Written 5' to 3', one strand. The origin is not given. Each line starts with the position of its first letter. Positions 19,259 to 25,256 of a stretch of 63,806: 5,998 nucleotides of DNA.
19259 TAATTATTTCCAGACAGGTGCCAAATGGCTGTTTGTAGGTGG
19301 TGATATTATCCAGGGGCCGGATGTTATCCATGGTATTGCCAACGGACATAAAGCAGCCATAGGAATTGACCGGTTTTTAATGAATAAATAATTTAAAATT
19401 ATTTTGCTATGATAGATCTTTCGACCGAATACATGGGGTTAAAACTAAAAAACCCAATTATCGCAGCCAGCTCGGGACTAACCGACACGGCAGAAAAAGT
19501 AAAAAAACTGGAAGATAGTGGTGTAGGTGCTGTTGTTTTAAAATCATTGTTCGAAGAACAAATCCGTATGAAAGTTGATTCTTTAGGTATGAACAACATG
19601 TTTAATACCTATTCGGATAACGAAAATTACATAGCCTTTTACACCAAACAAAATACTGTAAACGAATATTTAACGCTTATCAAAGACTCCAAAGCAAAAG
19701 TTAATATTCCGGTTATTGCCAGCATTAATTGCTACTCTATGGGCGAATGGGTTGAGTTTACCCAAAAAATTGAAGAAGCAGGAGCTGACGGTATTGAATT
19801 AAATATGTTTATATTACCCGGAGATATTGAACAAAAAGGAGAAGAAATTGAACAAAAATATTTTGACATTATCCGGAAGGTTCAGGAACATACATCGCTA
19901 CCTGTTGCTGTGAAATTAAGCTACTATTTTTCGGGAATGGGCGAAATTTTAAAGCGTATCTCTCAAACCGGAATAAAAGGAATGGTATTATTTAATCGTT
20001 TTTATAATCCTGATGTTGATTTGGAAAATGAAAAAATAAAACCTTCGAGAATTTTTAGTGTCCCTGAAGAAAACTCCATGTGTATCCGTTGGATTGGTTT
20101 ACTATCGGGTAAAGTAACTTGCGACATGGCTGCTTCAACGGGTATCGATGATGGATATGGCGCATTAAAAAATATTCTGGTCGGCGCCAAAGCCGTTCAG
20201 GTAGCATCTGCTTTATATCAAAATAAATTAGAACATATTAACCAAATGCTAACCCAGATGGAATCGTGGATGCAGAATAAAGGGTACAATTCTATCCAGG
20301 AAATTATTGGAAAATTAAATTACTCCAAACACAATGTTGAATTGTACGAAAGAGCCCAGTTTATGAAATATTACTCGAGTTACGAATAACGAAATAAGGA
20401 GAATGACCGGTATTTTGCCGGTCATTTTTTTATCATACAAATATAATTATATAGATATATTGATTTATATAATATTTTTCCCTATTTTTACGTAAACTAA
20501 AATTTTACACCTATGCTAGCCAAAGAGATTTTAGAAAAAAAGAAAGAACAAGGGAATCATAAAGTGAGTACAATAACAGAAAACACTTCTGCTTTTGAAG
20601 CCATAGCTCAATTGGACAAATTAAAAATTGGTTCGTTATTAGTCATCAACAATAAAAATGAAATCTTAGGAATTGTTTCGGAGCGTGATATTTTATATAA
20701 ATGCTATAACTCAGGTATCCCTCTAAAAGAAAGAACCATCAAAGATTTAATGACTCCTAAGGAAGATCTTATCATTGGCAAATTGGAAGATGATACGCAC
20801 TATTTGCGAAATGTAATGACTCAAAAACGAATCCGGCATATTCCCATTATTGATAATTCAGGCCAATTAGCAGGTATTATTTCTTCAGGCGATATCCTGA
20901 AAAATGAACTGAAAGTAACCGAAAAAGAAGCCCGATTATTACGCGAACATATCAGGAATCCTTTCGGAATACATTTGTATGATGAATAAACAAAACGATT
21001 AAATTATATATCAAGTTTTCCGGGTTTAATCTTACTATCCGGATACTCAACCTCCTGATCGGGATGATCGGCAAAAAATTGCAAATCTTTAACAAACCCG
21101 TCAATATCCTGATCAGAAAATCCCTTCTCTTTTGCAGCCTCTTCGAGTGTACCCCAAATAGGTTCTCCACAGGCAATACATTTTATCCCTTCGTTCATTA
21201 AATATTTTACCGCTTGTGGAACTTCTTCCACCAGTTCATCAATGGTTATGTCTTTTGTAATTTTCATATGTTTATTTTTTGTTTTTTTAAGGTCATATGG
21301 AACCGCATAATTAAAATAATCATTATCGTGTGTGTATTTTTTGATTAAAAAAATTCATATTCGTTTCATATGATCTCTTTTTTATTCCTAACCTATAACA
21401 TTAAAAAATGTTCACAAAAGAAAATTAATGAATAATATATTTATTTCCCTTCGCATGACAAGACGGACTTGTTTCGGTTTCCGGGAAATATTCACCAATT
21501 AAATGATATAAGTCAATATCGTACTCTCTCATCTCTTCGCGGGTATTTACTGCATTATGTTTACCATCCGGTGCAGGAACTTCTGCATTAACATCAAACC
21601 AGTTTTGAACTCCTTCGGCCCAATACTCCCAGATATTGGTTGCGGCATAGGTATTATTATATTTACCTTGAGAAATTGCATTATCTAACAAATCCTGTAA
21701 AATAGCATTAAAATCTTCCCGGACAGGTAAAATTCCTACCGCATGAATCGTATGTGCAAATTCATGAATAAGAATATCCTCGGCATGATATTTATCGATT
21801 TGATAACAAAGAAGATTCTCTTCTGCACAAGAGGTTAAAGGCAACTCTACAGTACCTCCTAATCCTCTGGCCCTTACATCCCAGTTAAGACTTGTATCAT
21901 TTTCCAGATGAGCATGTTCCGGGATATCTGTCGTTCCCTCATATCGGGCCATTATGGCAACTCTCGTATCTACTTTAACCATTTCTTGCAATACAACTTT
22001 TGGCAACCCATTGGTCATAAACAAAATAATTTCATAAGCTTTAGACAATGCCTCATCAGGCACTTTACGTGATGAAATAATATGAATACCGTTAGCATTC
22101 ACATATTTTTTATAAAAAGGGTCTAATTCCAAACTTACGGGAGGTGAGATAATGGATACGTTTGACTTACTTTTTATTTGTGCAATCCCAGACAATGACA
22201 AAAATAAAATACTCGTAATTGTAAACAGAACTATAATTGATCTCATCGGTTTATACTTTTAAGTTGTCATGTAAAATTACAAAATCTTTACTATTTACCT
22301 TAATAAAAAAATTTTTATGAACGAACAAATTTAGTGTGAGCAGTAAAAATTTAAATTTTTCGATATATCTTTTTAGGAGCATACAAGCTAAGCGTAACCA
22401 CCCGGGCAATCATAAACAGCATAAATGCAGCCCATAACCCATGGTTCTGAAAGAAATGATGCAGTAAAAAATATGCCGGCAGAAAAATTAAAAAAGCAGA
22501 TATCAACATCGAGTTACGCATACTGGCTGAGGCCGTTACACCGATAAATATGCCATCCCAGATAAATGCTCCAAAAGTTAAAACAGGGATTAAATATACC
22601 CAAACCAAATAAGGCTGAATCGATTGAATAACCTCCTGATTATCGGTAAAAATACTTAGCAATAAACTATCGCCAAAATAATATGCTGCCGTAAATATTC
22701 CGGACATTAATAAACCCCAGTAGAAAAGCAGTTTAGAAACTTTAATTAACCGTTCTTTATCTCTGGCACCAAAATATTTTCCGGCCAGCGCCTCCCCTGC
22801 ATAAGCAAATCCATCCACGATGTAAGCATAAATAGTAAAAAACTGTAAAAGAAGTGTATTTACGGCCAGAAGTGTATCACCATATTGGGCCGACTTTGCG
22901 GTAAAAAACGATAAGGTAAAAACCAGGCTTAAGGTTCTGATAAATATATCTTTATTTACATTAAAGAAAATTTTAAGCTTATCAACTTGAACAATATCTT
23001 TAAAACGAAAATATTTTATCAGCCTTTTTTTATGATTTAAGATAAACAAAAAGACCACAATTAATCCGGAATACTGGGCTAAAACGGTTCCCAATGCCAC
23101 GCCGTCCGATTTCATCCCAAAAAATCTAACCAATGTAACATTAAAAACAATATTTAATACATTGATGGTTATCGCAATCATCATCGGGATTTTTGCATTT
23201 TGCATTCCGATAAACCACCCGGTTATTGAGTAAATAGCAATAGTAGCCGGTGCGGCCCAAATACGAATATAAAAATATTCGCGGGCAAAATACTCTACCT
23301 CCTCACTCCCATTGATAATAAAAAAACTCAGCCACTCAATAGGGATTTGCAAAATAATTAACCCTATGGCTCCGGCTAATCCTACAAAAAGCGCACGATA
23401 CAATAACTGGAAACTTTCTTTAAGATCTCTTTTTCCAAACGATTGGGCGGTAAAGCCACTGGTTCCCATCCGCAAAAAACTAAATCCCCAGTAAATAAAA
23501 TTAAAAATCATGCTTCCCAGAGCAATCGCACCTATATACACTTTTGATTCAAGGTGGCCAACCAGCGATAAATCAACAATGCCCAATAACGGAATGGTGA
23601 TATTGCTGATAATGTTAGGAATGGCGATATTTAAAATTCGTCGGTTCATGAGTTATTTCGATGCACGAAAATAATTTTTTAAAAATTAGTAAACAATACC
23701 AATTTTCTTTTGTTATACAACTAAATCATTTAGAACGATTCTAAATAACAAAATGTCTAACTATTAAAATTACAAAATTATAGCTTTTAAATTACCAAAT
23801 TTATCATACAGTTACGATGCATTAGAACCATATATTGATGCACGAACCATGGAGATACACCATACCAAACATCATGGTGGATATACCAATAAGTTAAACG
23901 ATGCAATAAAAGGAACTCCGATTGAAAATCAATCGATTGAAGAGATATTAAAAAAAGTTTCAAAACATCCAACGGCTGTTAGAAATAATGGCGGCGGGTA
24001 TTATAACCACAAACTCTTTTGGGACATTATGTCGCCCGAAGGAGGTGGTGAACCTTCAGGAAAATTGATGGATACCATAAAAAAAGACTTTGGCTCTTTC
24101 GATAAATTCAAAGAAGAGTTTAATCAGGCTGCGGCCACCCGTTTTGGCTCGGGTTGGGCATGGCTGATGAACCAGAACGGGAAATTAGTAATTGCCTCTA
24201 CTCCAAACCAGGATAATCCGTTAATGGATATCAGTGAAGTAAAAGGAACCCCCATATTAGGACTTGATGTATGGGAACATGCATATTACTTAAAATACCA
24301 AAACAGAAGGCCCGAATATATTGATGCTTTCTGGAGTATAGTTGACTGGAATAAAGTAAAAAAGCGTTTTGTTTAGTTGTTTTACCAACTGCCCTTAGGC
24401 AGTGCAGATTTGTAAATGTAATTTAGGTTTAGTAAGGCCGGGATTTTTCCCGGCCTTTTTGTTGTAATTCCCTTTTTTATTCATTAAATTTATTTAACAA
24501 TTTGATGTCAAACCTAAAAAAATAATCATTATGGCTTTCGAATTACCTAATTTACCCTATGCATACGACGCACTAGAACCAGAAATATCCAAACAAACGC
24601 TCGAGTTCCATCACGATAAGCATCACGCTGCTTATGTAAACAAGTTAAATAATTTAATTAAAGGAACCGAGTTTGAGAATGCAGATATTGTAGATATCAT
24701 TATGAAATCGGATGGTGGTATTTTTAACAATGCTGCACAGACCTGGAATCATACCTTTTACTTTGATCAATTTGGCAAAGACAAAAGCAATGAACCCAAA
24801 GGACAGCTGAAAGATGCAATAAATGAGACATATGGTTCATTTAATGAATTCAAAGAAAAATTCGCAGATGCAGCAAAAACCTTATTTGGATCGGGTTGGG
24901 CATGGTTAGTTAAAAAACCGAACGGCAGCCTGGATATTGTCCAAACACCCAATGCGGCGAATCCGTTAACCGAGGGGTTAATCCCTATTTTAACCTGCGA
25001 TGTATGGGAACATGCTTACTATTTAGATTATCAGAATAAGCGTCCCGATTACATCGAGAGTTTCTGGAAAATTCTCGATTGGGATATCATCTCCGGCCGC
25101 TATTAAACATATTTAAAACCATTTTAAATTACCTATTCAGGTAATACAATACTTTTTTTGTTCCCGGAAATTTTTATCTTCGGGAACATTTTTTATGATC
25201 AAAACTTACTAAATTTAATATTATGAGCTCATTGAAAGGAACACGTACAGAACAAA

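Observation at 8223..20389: Mrp + Mbx/MBS-type ion-pumping module hard-wired to a GltD/NfnB-like flavoprotein and a DHOD-like FMN protein: candidate undescribed respiratory complex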

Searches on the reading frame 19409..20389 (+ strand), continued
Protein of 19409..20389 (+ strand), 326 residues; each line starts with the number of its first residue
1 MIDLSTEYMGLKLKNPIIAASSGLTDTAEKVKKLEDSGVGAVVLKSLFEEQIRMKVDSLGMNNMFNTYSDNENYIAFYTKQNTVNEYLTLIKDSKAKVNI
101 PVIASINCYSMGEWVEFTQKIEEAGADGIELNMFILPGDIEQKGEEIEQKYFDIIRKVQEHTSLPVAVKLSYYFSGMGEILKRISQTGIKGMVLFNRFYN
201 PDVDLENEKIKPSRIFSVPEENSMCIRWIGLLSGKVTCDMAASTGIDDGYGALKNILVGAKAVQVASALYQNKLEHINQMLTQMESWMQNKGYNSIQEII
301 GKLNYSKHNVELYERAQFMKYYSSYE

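Call 64: predict_structure(alignment_id=A2)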
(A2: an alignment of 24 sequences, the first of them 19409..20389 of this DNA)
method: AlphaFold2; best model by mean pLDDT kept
length: 326 residues; sequences in the alignment: 24
mean_pLDDT: 78.3   pTM: 0.80
mean pLDDT of the five models: 78.3, 75.7, 75.1, 72.8, 72.1
residues with pLDDT >= 90: 137; 70-90: 95; 50-70: 44; < 50: 50
segments of 3 or more residues with pLDDT < 50: 48-79, 215-217, 315-326
pLDDT, mean of each block of 10 residues (from residue 1): 94 96 83 95 71 40 42 43 79 97 84 82 95 72 77 91 93 63 91 71 80 54 77 89 89 94 86 87 97 96 73 47 41
secondary structure, 60 per line:
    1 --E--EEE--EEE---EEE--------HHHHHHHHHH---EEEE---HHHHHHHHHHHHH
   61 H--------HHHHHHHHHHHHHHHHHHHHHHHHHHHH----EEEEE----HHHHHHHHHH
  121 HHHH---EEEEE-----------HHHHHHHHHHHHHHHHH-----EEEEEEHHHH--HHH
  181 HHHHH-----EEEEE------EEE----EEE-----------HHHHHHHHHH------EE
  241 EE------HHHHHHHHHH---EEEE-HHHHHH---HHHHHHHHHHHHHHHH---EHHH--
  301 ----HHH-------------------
elements in order: E6-8 E11-13 E17-19 H28-37 E41-44 H48-61 H70-97 E102-106 H111-124 E128-132 H144-160 E166-171 H172-175 H178-185 E191-195 E202-204 E209-211 H223-232 E239-242 H249-258 E262-265 H267-272 H276-291

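Call 66: fold_search(model_id=the predicted structure, library=pdb)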
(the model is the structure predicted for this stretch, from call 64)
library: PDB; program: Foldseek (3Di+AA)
matches with E <= 10: 1977; with E <= 0.001: 1664
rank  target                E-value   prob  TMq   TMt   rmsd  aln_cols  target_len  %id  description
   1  1h7w_A                3.6e-17  1.00  0.65  0.22  11.8       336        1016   18  Dihydropyrimidine dehydrogenase (DPD) from pig (released 2001-02-23)
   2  1h7x_A                4.1e-17  1.00  0.65  0.22  11.8       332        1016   20  Dihydropyrimidine dehydrogenase (DPD) from pig, ternary complex of a mutant enzyme (C671A), NADPH and 5-fluorouracil (released 2001-02-23)
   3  1gte_D                5.8e-17  1.00  0.65  0.22  11.8       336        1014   18  DIHYDROPYRIMIDINE DEHYDROGENASE (DPD) FROM PIG, BINARY COMPLEX WITH 5-IODOURACIL (released 2002-04-11)
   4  7m31_C                5.8e-17  1.00  0.63  0.22  12.0       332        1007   19  Dihydropyrimidine Dehydrogenase (DPD) C671S Mutant Soaked with Thymine and NADPH Anaerobically (released 2021-06-09)
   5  1gte_A                6.6e-17  1.00  0.65  0.22  11.8       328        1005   20  DIHYDROPYRIMIDINE DEHYDROGENASE (DPD) FROM PIG, BINARY COMPLEX WITH 5-IODOURACIL (released 2002-04-11)
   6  8f5w_C                1.1e-16  1.00  0.65  0.22   9.9       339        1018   20  Dihydropyrimidine Dehydrogenase (DPD) C671S Mutant Soaked with Dihydrothymine and NADPH Quasi-Anaerobically (released 2023-02-01)
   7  7ljt_D                1.1e-16  1.00  0.63  0.21  12.2       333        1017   19  Porcine Dihydropyrimidine Dehydrogenase (DPD) soaked with 5-Ethynyluracil (5EU), NADPH - 20 minutes (released 2021-04-07)
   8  1h7w_D                1.2e-16  1.00  0.65  0.22  11.8       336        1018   18  Dihydropyrimidine dehydrogenase (DPD) from pig (released 2001-02-23)
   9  7m32_A                1.2e-16  1.00  0.64  0.22  11.9       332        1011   18  Dihydropyrimidine Dehydrogenase (DPD) C671A Mutant Soaked with Uracil and NADPH Anaerobically (released 2021-06-09)
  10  1h7x_B                1.2e-16  1.00  0.63  0.22  11.9       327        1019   20  Dihydropyrimidine dehydrogenase (DPD) from pig, ternary complex of a mutant enzyme (C671A), NADPH and 5-fluorouracil (released 2001-02-23)
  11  1gth_C                1.3e-16  1.00  0.62  0.21  12.2       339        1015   19  DIHYDROPYRIMIDINE DEHYDROGENASE (DPD) FROM PIG, TERNARY COMPLEX WITH NADPH AND 5-IODOURACIL (released 2002-04-11)
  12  7ljt_B                1.8e-16  1.00  0.65  0.22  11.2       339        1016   19  Porcine Dihydropyrimidine Dehydrogenase (DPD) soaked with 5-Ethynyluracil (5EU), NADPH - 20 minutes (released 2021-04-07)
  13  1gte_C                1.9e-16  1.00  0.62  0.21  12.0       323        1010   18  DIHYDROPYRIMIDINE DEHYDROGENASE (DPD) FROM PIG, BINARY COMPLEX WITH 5-IODOURACIL (released 2002-04-11)
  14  1h7w_B                2.1e-16  1.00  0.65  0.22  11.8       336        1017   18  Dihydropyrimidine dehydrogenase (DPD) from pig (released 2001-02-23)
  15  7lju_B                2.5e-16  1.00  0.62  0.21  11.7       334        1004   19  Porcine Dihydropyrimidine Dehydrogenase (DPD) crosslinked with 5-Ethynyluracil (5EU) (released 2021-04-07)
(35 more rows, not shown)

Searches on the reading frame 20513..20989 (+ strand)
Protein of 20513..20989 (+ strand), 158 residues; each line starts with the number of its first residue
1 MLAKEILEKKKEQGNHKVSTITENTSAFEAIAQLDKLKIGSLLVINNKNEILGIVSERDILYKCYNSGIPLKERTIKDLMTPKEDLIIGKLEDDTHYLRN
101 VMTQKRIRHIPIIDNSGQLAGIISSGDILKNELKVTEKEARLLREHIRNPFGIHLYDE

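Call 4: search_protein_families(library=pfam, proteins=[window:20513-20989:+], max_evalue=0.01)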
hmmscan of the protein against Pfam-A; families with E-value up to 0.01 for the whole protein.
window:20513-20989:+ (158 aa): 1 family
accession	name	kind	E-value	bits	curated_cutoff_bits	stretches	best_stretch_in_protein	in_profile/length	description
PF00571.33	CBS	-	3e-19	69.5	24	2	16-62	7-53/57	CBS domain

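Call 5: search_protein_families(library=ncbifam, proteins=[window:20513-20989:+], max_evalue=0.001)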
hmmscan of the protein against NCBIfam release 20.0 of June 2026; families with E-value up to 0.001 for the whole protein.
window:20513-20989:+ (158 aa): 22 families
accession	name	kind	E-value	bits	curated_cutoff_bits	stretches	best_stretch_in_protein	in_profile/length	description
TIGR01302.1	IMP_dehydrog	equivalog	2.6e-12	46.4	481.5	1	16-133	88-201/450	IMP dehydrogenase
NF041552.1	TF_PrdR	equivalog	8.4e-12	44.2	795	1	15-144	13-137/577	sigma-54 dependent transcriptional regulator PrdR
NF011443.0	PRK14869.1-5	equivalog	1.4e-11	43.5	335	1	74-134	247-306/546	putative manganese-dependent inorganic diphosphatase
TIGR00393.1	kpsF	subfamily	1.5e-10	41.1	203.7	1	2-123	149-267/268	KpsF/GutQ family sugar-phosphate isomerase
NF011440.0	PRK14869.1-2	equivalog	4.1e-10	38.9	746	1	83-134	249-300/541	putative manganese-dependent inorganic diphosphatase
NF041630.1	CBS_CbpB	equivalog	1.1e-09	38.3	125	1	73-143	8-78/143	cyclic-di-AMP-binding protein CbpB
NF053704.1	TransRegCcpNBacil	equivalog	1.8e-09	37.3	260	1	13-128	79-193/208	transcriptional regulator CcpN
NF011447.0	PRK14869.2-3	equivalog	9.1e-09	34.4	522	1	75-135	69-127/540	putative manganese-dependent inorganic diphosphatase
NF011441.0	PRK14869.1-3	equivalog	1.3e-08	34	753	1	80-130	252-301/548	putative manganese-dependent inorganic diphosphatase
NF053603.1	HhpR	exception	2e-08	33.8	520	0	71-131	219-277/282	CBS domain-containing high hydrostatic pressure regulator HhpR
NF011442.0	PRK14869.1-4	equivalog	5.6e-07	28.4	400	0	92-128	86-122/543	putative manganese-dependent inorganic diphosphatase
NF005493.0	PRK07107.1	equivalog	1.7e-06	26.9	585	1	47-131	139-218/502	IMP dehydrogenase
TIGR01186.1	proV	subfamily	2.1e-06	27.1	326.6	1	15-130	249-355/363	betaine/proline/choline family ABC transporter ATP-binding protein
NF008141.0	PRK10892.1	equivalog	7.5e-06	25.4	505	1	16-131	214-325/328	arabinose-5-phosphate isomerase KdsD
NF011449.0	PRK14869.2-5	equivalog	3.3e-05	23.1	411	0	18-132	78-205/451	putative manganese-dependent inorganic diphosphatase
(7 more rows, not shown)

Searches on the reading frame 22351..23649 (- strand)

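Call 4: search_protein_families(library=pfam, proteins=[window:22351-23649:-], max_evalue=0.01)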
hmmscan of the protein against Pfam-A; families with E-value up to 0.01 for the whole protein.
window:22351-23649:- (432 aa): 1 family
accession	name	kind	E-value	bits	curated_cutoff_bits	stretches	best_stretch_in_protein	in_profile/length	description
PF01554.23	MatE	-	3e-33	115.2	24.9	2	11-171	1-160/161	MatE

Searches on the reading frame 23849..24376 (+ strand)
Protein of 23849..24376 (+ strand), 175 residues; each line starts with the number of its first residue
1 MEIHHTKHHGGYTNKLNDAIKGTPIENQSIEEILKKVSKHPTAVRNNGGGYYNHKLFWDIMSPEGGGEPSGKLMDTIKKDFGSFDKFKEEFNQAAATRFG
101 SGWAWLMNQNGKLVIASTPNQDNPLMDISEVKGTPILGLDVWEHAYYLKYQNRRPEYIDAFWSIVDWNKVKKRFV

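Call 56: search_protein_families(library=pfam, proteins=[window:23849-24376:+], max_evalue=0.01)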
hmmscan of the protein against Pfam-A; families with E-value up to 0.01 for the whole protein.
window:23849-24376:+ (175 aa): 2 families
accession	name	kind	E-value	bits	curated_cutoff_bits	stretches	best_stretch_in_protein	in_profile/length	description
PF02777.23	Sod_Fe_C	-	2.5e-43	146.7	20.9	1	69-173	1-102/102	Iron/manganese superoxide dismutases, C-terminal domain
PF00081.27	Sod_Fe_N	-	1.4e-17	64.3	27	1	1-62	23-82/82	Iron/manganese superoxide dismutases, alpha-hairpin domain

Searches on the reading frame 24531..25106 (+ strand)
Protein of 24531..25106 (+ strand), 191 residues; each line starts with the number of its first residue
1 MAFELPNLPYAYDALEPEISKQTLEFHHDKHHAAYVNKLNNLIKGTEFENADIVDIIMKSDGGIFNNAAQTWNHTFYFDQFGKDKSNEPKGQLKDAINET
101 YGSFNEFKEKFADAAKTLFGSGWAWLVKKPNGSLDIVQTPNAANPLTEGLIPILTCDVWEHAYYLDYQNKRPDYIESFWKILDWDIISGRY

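Call 67: search_protein_families(library=pfam, proteins=[window:24531-25106:+], max_evalue=0.00001)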
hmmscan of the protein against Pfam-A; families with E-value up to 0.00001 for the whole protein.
window:24531-25106:+ (191 aa): 2 families
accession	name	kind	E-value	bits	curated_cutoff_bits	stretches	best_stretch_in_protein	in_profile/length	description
PF02777.23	Sod_Fe_C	-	2.8e-43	146.6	20.9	1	89-188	1-100/102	Iron/manganese superoxide dismutases, C-terminal domain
PF00081.27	Sod_Fe_N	-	3.6e-32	111.1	27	1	3-81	2-81/82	Iron/manganese superoxide dismutases, alpha-hairpin domain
